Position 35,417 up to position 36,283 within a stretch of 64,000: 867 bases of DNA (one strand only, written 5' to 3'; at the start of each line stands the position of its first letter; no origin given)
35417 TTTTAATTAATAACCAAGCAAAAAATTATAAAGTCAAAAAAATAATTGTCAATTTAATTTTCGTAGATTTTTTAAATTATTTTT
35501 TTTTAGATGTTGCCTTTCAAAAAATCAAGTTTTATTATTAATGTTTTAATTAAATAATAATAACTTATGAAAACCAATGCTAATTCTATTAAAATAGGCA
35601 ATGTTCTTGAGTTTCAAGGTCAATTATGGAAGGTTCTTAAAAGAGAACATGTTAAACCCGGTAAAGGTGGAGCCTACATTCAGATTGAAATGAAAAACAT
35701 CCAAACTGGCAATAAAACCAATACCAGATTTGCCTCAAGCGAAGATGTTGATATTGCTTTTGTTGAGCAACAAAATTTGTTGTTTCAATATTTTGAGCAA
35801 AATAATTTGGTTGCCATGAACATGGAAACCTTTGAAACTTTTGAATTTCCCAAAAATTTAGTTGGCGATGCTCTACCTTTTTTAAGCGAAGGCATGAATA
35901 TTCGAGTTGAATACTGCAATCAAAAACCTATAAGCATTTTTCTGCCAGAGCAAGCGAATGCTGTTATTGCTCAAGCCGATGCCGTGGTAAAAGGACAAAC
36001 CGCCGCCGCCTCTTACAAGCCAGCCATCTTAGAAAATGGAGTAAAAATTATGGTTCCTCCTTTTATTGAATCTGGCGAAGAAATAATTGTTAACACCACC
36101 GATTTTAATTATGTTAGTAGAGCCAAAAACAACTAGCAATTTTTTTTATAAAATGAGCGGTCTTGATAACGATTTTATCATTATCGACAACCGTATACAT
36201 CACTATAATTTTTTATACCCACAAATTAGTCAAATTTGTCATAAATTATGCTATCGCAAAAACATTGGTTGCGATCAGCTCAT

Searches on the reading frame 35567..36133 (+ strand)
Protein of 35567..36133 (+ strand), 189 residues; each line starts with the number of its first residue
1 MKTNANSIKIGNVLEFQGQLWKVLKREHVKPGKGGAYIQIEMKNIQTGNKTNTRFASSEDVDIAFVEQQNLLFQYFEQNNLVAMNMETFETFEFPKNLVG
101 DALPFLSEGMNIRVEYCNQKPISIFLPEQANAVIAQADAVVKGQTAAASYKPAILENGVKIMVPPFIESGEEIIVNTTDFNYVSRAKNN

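Call 16: search_protein_families(library=pfam, proteins=[window:35567-36133:+], max_evalue=0.001)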
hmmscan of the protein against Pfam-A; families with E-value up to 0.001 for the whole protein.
window:35567-36133:+ (189 aa): 3 families
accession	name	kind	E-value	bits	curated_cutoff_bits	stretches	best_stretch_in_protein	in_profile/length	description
PF08207.18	EFP_N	-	4.1e-22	78.4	23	1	5-61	2-58/58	Elongation factor P (EF-P) KOW-like domain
PF09285.17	Elong-fact-P_C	-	5.9e-21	74.4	25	1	134-185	5-56/56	Elongation factor P, C-terminal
PF01132.26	EFP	-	4.8e-14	52.5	27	1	73-122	5-54/54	Elongation factor P (EF-P) OB domain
